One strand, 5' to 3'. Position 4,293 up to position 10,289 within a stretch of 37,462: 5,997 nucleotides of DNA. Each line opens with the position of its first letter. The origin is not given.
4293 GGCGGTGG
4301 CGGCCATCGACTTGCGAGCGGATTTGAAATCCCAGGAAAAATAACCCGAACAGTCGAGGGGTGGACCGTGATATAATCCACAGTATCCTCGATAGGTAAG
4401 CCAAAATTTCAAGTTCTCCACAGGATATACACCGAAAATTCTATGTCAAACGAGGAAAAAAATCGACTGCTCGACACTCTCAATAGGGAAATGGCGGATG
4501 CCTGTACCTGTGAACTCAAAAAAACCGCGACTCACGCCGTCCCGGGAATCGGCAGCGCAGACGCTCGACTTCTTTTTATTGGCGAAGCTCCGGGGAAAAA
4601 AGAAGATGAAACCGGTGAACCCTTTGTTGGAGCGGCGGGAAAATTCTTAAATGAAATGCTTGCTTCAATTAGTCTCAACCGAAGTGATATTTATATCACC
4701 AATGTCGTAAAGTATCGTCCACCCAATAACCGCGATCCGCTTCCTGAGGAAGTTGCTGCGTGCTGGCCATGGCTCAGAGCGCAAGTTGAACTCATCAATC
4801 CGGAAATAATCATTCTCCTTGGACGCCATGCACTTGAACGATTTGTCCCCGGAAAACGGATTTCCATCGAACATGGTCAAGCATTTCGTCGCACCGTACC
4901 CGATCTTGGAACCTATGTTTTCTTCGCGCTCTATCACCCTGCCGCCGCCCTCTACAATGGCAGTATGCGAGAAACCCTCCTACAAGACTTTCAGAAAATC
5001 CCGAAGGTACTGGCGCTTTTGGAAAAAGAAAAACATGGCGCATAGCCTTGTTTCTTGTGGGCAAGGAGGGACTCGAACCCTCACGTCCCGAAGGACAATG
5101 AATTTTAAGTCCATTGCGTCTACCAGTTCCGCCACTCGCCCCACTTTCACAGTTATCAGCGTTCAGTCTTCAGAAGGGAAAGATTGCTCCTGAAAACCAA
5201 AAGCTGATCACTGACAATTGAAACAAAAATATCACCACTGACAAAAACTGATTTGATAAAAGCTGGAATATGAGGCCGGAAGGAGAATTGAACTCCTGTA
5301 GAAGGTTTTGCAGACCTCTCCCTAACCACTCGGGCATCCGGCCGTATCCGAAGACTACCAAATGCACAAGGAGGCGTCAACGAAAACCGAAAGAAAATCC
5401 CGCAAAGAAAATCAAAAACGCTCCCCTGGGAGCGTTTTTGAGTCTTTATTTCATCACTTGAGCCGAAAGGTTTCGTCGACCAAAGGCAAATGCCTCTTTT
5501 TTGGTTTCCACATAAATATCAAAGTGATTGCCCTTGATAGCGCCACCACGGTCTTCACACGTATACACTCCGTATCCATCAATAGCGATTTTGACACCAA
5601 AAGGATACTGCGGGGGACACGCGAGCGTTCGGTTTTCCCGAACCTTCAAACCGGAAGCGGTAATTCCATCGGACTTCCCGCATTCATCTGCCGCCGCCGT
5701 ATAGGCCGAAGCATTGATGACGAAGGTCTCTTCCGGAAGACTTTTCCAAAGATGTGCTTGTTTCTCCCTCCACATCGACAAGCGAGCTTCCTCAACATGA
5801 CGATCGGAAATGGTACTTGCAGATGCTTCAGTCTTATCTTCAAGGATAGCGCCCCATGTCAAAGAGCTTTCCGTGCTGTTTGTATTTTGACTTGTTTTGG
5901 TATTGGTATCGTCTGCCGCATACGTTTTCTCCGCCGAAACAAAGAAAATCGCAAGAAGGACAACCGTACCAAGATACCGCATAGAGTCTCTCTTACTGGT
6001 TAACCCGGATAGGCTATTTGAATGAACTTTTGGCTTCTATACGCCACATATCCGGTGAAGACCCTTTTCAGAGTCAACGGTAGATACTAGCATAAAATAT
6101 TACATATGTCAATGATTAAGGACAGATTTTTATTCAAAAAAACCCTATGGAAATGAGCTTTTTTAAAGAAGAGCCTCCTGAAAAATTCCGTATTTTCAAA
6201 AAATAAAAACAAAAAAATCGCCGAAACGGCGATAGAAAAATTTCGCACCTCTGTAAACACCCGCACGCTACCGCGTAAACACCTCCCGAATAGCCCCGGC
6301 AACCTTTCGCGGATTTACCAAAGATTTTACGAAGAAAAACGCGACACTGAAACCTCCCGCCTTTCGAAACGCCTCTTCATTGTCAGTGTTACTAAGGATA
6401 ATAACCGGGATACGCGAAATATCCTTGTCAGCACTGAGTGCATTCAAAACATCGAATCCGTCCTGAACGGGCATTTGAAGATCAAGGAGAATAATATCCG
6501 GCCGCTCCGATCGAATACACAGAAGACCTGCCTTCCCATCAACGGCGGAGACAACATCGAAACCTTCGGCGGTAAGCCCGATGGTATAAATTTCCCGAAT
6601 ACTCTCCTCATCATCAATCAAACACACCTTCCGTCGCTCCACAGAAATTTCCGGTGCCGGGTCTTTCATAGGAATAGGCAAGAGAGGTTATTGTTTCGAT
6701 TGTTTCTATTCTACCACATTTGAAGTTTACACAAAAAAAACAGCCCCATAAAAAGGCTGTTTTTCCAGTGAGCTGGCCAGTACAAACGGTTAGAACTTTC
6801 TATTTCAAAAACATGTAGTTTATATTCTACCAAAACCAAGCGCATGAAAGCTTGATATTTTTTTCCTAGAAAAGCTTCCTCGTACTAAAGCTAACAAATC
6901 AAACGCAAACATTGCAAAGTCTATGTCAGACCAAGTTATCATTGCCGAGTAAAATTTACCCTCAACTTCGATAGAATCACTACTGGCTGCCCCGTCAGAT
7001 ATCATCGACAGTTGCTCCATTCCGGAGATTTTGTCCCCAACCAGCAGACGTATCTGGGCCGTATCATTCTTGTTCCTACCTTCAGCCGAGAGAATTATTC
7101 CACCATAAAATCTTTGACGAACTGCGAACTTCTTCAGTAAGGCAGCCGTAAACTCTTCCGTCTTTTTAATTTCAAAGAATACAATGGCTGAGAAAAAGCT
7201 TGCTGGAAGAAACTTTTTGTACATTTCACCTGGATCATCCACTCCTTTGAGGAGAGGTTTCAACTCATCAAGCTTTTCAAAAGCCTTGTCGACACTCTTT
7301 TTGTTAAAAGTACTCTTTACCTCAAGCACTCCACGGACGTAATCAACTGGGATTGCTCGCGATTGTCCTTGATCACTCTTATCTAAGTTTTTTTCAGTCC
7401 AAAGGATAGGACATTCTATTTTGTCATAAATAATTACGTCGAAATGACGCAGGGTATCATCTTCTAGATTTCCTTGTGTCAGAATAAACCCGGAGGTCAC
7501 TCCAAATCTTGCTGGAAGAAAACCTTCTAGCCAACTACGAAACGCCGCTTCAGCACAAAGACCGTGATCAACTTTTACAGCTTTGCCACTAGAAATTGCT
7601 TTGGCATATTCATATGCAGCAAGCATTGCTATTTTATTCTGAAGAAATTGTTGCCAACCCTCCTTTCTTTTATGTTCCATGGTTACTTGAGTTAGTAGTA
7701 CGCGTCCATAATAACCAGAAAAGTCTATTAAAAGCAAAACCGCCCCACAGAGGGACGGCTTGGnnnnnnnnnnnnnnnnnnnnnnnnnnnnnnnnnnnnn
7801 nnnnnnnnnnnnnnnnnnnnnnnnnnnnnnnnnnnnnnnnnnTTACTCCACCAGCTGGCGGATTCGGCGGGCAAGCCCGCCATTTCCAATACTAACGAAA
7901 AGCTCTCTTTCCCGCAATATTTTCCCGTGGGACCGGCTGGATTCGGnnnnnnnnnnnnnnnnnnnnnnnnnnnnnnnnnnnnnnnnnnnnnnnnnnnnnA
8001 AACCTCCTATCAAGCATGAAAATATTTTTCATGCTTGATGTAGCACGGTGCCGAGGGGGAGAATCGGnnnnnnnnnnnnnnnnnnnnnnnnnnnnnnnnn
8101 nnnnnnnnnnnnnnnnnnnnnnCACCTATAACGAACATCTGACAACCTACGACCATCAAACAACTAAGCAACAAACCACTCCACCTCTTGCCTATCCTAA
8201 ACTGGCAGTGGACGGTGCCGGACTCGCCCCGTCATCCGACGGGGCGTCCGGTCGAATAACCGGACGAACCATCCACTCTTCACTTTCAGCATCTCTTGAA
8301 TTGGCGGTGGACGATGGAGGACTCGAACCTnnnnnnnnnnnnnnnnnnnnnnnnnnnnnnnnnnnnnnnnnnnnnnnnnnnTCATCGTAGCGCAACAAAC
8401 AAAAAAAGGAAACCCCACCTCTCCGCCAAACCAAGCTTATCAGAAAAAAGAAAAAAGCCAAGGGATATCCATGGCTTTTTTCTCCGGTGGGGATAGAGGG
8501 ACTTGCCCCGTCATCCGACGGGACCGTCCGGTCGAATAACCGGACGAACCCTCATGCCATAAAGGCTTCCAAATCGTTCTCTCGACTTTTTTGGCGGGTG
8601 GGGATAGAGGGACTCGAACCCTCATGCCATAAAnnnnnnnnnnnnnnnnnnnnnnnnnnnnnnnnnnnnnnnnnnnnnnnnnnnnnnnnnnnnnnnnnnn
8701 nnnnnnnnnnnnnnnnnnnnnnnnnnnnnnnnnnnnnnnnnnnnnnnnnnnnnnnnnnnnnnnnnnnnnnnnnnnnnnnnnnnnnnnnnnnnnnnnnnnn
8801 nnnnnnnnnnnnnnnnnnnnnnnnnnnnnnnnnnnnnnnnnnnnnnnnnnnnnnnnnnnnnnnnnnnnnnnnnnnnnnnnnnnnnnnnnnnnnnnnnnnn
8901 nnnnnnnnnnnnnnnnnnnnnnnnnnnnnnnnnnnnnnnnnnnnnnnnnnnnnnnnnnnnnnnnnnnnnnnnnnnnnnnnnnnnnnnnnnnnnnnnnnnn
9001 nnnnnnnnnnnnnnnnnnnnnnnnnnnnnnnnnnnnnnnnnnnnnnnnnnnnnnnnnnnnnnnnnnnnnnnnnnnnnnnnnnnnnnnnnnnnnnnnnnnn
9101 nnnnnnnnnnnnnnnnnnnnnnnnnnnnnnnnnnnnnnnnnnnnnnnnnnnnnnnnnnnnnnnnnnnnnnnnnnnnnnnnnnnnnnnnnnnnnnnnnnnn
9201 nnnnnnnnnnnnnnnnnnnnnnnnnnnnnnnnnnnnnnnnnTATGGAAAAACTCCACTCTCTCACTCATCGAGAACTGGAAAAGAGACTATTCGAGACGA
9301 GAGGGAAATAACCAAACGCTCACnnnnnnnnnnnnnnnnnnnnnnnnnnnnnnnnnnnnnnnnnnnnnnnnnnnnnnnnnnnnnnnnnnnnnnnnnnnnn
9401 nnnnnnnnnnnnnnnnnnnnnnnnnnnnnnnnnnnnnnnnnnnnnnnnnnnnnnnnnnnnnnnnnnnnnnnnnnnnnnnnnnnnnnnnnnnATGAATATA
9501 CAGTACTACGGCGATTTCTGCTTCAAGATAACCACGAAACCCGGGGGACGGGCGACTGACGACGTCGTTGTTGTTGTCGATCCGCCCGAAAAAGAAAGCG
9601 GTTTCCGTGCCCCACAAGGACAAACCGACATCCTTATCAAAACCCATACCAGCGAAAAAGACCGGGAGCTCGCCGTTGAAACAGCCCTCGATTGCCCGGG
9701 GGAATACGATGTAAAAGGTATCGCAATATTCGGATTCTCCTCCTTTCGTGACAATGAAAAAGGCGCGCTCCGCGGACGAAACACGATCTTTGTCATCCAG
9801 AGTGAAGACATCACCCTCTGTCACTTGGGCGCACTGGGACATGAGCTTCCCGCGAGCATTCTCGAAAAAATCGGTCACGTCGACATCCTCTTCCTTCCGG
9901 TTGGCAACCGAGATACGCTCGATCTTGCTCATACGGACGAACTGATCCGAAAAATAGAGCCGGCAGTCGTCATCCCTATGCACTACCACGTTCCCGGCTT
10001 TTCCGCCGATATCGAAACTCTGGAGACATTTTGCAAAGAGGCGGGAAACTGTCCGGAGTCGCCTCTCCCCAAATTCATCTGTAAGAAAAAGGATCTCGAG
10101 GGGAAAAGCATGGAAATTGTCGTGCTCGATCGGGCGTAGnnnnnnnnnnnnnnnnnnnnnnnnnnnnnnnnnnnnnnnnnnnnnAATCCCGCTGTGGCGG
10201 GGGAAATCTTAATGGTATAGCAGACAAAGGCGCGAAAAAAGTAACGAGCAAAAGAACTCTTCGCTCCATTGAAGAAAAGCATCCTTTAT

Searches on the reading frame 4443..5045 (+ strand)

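Call 63: search_protein_families(library=pfam, proteins=[window:4443-5045:+], max_evalue=0.001)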
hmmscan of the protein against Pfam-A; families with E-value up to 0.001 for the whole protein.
window:4443-5045:+ (200 aa): 1 family
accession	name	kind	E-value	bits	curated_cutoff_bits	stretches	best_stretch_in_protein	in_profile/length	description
PF03167.25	UDG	-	6.9e-39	133.6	24.3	1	34-177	1-129/141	Uracil DNA glycosylase superfamily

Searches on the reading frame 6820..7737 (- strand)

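Call 63: search_protein_families(library=pfam, proteins=[window:6820-7737:-], max_evalue=0.001)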
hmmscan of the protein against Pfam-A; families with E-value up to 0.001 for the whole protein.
window:6820-7737:- (305 aa): 1 family
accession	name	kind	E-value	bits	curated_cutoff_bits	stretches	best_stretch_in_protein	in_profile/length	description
PF20247.3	DUF6602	-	2.8e-18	66.2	27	1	57-162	12-104/104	Domain of unknown function (DUF6602)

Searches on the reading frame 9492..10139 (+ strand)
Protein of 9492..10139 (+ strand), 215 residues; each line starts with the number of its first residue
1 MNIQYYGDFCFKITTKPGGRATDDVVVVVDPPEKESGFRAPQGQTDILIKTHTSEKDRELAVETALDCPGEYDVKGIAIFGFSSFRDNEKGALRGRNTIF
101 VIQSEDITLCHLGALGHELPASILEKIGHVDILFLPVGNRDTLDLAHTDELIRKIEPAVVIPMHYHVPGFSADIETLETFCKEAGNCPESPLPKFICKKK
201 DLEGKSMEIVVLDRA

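Call 42: search_protein_families(library=pfam, proteins=[window:9492-10139:+], max_evalue=0.01)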
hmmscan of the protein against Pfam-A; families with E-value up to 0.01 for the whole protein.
window:9492-10139:+ (215 aa): 2 families
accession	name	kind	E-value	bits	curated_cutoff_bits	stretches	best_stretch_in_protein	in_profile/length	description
PF13483.12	Lactamase_B_3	-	4.5e-30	105.2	24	1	3-164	2-160/160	Beta-lactamase superfamily domain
PF12706.13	Lactamase_B_2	-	8.3e-05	22.7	27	1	77-165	105-200/200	Beta-lactamase superfamily domain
